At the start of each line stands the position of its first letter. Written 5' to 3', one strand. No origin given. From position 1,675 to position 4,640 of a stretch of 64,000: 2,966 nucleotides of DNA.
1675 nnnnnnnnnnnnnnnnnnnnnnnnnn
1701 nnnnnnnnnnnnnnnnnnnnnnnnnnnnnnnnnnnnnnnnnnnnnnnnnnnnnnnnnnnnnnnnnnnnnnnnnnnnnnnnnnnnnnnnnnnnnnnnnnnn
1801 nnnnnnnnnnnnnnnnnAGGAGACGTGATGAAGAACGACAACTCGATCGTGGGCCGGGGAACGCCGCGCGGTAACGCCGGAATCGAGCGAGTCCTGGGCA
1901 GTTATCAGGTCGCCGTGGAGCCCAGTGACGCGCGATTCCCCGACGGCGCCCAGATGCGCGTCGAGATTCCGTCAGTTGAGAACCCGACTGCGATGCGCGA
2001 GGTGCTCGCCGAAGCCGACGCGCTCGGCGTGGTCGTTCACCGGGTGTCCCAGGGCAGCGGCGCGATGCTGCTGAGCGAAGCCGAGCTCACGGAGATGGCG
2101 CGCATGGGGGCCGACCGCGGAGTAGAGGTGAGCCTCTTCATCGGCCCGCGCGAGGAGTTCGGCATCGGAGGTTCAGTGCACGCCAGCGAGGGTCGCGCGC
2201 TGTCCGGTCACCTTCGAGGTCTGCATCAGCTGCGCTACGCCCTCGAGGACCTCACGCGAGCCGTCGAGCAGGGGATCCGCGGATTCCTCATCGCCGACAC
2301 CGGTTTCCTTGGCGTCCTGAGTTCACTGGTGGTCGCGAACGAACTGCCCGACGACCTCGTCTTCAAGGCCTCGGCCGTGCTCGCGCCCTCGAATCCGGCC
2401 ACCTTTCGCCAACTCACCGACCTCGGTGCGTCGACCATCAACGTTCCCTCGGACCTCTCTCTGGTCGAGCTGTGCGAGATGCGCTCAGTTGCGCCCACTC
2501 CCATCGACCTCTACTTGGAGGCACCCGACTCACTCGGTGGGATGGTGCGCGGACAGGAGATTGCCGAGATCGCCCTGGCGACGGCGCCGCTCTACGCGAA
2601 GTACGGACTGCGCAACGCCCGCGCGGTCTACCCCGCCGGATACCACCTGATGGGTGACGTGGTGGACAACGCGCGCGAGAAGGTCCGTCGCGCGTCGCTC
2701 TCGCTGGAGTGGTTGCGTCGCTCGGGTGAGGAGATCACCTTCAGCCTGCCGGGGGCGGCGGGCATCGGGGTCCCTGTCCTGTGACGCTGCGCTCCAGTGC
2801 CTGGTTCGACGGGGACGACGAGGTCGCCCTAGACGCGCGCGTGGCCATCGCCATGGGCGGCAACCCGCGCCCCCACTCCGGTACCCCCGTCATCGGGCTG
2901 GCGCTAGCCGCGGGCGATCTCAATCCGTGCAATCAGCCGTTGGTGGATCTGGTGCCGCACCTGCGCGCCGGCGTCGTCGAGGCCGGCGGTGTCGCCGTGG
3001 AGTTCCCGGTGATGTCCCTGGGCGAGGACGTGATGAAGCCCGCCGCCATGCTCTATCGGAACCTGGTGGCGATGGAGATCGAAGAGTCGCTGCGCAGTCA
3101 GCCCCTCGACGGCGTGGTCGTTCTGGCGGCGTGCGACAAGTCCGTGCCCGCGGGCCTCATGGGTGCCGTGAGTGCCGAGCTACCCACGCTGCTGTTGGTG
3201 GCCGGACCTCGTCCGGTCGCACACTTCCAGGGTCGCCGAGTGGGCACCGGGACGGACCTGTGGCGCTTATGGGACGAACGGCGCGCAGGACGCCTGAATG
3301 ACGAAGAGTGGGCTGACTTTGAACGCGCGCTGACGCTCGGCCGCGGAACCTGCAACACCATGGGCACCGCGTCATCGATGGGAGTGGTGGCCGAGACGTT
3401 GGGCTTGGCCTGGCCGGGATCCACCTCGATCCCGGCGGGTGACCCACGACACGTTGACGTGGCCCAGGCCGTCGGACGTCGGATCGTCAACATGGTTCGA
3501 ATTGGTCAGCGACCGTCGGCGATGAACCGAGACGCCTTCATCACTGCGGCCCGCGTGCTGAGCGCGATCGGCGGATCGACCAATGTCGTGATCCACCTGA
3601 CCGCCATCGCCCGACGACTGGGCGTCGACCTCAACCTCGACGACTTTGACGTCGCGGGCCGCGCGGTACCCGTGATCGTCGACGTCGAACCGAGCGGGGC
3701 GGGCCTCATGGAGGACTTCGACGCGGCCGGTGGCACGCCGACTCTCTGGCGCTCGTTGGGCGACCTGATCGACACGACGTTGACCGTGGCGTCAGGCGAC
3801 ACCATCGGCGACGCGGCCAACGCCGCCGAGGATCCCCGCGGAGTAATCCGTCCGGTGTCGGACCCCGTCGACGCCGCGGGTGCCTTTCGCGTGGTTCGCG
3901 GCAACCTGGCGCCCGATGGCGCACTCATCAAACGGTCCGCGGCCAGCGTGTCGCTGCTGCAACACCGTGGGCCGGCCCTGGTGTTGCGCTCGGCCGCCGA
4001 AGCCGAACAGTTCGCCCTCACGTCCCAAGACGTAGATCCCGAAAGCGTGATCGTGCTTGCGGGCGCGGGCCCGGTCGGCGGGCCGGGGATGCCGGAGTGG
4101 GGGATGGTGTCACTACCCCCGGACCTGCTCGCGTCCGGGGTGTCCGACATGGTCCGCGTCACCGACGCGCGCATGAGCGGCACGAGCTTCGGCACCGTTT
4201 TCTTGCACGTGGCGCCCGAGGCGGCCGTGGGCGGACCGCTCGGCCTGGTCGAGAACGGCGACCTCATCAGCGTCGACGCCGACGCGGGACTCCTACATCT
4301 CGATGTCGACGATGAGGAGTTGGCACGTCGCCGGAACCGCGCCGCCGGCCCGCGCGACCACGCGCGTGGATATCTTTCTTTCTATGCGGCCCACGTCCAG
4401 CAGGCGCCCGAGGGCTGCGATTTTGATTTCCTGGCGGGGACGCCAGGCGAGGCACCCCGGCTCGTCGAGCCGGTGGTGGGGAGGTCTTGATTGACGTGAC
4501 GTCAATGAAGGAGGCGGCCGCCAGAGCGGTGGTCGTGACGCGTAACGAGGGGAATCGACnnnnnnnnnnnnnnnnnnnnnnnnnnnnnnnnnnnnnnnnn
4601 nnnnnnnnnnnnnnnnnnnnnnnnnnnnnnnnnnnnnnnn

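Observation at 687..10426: Sugar-acid catabolic operon with an M24 hydrolase and a U32-like protein where the expected enzymes are missing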

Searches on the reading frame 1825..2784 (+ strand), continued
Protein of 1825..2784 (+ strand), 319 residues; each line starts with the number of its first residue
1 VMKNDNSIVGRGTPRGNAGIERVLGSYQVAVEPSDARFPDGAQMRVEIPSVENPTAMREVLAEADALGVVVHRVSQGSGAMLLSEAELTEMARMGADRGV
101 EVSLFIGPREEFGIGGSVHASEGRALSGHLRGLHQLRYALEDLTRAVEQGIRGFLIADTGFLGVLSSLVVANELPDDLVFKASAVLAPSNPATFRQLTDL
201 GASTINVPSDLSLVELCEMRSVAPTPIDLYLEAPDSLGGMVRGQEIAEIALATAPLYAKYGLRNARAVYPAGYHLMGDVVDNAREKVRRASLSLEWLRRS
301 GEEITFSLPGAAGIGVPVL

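Call 91: get_annotated_region(hit=H4, flank=8000)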
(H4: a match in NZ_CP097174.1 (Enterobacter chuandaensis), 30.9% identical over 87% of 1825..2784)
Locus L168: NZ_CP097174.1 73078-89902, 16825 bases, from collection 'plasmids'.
description: Enterobacter chuandaensis strain E20191216 plasmid pE20191216, complete sequence
organism: Enterobacter chuandaensis (NCBI taxid 2497875)
taxonomy: Bacteria; Pseudomonadota; Gammaproteobacteria; Enterobacterales; Enterobacteriaceae; Enterobacter; Enterobacter chuandaensis
host: -; source: Duck,China: Zhejiang; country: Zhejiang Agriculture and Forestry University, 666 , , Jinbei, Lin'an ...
typing (MOB-suite, as given by PLSDB): non-mobilizable; replicon rep_cluster_1088
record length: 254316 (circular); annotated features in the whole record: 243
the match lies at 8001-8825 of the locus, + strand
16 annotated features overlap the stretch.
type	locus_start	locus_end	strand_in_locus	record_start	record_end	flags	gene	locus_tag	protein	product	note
CDS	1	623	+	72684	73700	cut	-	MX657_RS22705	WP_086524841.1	RepB family plasmid replication initiator protein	GO:0006270 - DNA replication initiation [Evidence IEA]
CDS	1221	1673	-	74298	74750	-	-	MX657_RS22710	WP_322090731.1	GGDEF domain-containing protein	-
CDS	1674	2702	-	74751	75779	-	-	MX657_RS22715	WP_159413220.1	GAF domain-containing protein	-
CDS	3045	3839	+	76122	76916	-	-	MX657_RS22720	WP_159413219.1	DUF1835 domain-containing protein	-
CDS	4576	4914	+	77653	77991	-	-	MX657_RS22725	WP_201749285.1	zincin-like metallopeptidase domain-containing protein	-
CDS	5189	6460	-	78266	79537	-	-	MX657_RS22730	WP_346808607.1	hypothetical protein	-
CDS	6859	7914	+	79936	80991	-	-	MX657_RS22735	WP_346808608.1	phosphotransferase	-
CDS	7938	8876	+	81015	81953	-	-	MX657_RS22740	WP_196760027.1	U32 family peptidase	-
CDS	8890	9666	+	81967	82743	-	-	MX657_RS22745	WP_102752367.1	hypothetical protein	-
CDS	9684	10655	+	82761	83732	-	-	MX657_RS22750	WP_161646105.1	NAD(P)-dependent oxidoreductase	-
CDS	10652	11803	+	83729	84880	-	-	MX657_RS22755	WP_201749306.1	aminotransferase class I/II-fold pyridoxal phosphate-dependent enzyme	GO:0009058 - biosynthetic process [Evidence IEA]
CDS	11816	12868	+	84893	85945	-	-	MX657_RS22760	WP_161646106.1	hypothetical protein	-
CDS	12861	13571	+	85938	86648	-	-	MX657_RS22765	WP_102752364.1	iron-containing redox enzyme family protein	-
CDS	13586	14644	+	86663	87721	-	-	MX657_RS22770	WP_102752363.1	M14 family metallopeptidase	-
CDS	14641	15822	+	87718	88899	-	-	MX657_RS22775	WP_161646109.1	MFS transporter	GO:0055085 - transmembrane transport [Evidence IEA]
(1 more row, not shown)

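Call 92: get_annotated_region(hit=H3, flank=10000)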
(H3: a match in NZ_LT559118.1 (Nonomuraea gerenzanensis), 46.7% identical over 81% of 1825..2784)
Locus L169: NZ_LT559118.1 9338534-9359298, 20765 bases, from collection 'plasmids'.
description: Nonomuraea gerenzanensis isolate nono1 plasmid I, complete sequence
organism: Nonomuraea gerenzanensis (NCBI taxid 93944)
taxonomy: Bacteria; Actinomycetota; Actinomycetes; Streptosporangiales; Streptosporangiaceae; Nonomuraea; Nonomuraea gerenzanensis
host: -; source: -; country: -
typing (MOB-suite, as given by PLSDB): non-mobilizable
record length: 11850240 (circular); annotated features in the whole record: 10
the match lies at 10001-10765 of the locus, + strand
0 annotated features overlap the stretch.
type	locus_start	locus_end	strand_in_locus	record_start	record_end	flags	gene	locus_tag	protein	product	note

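Call 103: search_solved_structures(query=L035:5144-6511:-, max_evalue=1e-80)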
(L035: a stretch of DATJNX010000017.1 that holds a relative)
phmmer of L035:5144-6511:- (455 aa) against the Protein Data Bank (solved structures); distinct sequences matched with E-value up to 1e-80: 0.

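Call 104: search_solved_structures(query=L035:5144-6511:-, max_evalue=1e-55)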
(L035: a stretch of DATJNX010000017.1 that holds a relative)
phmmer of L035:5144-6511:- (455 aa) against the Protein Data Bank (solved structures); distinct sequences matched with E-value up to 1e-55: 189 (the best 60 are shown).
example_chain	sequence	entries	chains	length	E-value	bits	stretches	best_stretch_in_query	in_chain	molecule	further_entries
3jz4_A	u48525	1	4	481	4.5e-77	263.1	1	6-434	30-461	Succinate-semialdehyde dehydrogenase [NADP+]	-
2d4e_A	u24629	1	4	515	6.7e-77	262.5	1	2-452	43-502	5-carboxymethyl-2-hydroxymuconate semialdehyde dehydrogenase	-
2wox_A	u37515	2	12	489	1.9e-76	261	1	2-452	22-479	BETAINE ALDEHYDE DEHYDROGENASE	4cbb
2wme_A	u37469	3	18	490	1.9e-76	261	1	2-452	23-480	BETAINE ALDEHYDE DEHYDROGENASE | NAD/NADP-dependent betaine aldehyde dehydrogenase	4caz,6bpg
6bjp_A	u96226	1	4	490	4e-76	260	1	2-452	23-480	NAD/NADP-dependent betaine aldehyde dehydrogenase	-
2xdr_A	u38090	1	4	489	1.6e-75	257.9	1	2-452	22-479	BETAINE ALDEHYDE DEHYDROGENASE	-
3iwk_A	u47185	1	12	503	5.2e-75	256.3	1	5-438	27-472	Aminoaldehyde dehydrogenase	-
3zqa_A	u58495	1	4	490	5.9e-75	256.1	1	2-452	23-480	BETAINE ALDEHYDE DEHYDROGENASE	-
7w5l_A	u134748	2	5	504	3.4e-74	253.6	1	29-452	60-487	L-sorbosone dehydrogenase, NAD(P) dependent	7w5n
6s6w_A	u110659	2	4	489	5e-74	253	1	29-453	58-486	Aldehyde dehydrogenase family 1 member A3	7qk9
6te5_A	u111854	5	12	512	5.8e-74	252.8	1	29-453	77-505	Aldehyde dehydrogenase family 1 member A3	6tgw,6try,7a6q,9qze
5fhz_A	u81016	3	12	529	6.5e-74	252.7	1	29-453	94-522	Aldehyde dehydrogenase family 1 member A3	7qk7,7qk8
4o6r_A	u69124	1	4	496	2e-73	251.1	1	4-452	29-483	Aldehyde Dehydrogenase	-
3iwj_A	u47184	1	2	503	4.2e-73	250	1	7-438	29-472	Putative aminoaldehyde dehydrogenase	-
4lih_A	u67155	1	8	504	4.6e-73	249.9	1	2-453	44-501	Gamma-glutamyl-gamma-aminobutyraldehyde dehydrogenase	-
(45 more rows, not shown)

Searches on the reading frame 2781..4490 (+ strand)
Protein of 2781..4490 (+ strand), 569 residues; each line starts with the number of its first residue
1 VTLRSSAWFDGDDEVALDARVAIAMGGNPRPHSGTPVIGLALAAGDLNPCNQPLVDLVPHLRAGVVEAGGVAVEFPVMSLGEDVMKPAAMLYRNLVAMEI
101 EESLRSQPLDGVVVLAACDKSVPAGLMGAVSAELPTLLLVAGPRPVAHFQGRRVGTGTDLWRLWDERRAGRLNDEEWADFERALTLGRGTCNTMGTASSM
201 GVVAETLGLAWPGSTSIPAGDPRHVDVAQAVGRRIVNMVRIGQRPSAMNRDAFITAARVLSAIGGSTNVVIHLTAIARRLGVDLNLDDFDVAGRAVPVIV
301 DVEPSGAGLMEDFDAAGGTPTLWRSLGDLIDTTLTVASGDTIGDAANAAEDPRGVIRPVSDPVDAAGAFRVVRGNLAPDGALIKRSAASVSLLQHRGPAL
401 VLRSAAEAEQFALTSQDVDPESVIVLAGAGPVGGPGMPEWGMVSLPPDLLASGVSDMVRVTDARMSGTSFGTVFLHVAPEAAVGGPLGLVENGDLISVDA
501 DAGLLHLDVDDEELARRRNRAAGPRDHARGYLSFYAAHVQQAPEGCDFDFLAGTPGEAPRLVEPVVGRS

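Call 4: search_protein_families(library=pfam, proteins=[window:2781-4490:+], max_evalue=0.01)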
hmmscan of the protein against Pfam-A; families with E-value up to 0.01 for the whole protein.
window:2781-4490:+ (569 aa): 2 families
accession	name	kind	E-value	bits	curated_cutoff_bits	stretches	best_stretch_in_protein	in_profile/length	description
PF00920.27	ILVD_EDD_N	-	4e-85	286.2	27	1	36-344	2-315/316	Dihydroxy-acid/6-phosphogluconate dehydratase N-terminal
PF24877.1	ILV_EDD_C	-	4.1e-57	193.1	27.7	1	355-546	2-191/191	Dihydroxy-acid/6-phosphogluconate dehydratase C-terminal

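Call 8: search_protein_families(library=ncbifam, proteins=[window:2781-4490:+], max_evalue=0.01)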
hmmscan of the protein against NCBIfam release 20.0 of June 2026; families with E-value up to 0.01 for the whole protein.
window:2781-4490:+ (569 aa): 8 families
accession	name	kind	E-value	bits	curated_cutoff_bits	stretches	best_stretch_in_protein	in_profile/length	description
NF004784.0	PRK06131.1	subfamily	3.3e-201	669.6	539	1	2-555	9-567/576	dihydroxy-acid dehydratase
NF009559.0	PRK13016.1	equivalog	1.3e-194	647.7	882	1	2-558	9-571/578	L-arabinonate dehydratase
NF009560.0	PRK13017.1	subfamily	1.1e-166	555.6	684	1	2-552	9-579/595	dihydroxy-acid dehydratase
NF002068.0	PRK00911.1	subfamily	4.5e-117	391.9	644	1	31-546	31-553/559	dihydroxy-acid dehydratase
TIGR00110.1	ilvD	equivalog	4.6e-110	368.7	618.15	1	34-546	17-539/543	dihydroxy-acid dehydratase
NF009103.0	PRK12448.1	equivalog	3.6e-66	223.6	710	2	29-332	28-347/616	dihydroxy-acid dehydratase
TIGR01196.1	edd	equivalog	3e-50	171.1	708.25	1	68-528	104-575/601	phosphogluconate dehydratase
TIGR03432.1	yjhG_yagF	hypoth_equivalog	1.1e-46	159.2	808.15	2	90-346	127-388/640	YjhG/YagF family D-xylonate dehydratase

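Call 17: search_solved_structures(query=window:2781-4490:+, max_evalue=1e-20)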
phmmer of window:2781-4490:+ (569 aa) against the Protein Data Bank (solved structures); distinct sequences matched with E-value up to 1e-20: 18.
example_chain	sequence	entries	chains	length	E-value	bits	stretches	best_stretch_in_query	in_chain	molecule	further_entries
8ej0_A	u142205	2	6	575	4.3e-157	527.3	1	4-557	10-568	Dihydroxyacid dehydratase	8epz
9evv_A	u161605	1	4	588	2.3e-146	491.9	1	3-558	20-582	L-arabinonate dehydratase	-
5j83_A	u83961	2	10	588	2.3e-146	491.9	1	3-558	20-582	Dihydroxyacid dehydratase/phosphogluconate dehydratase | Dihydroxy-acid dehydratase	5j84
5j85_A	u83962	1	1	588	7e-146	490.3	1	3-558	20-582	Dihydroxyacid dehydratase/phosphogluconate dehydratase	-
7m3k_A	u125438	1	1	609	4.7e-100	339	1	3-520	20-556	Galactonate dehydratase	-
5oyn_A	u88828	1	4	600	1.7e-87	297.6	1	3-551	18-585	Dehydratase, IlvD/Edd family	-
8imu_A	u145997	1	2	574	1.2e-81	278.3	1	36-549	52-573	Dihydroxy-acid dehydratase, chloroplastic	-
8hs0_A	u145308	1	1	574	9.3e-81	275.4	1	36-549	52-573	Dihydroxy-acid dehydratase, chloroplastic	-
9jsq_A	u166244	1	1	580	1.3e-80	274.9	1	36-549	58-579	Dihydroxy-acid dehydratase, chloroplastic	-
9l8r_A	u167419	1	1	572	1.5e-80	274.7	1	36-549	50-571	Dihydroxy-acid dehydratase, chloroplastic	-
5ze4_A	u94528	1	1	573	1.5e-80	274.7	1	36-549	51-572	Dihydroxy-acid dehydratase, chloroplastic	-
9jpi_A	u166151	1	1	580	1.5e-80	274.6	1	36-549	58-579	Dihydroxy-acid dehydratase, chloroplastic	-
5ym0_A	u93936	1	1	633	1.1e-79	271.8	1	36-549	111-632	Dihydroxy-acid dehydratase, chloroplastic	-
8ikz_A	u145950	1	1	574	6.1e-79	269.3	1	36-549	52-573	Dihydroxy-acid dehydratase, chloroplastic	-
6nte_A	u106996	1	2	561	9.9e-75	255.4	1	35-546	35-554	Dihydroxy-acid dehydratase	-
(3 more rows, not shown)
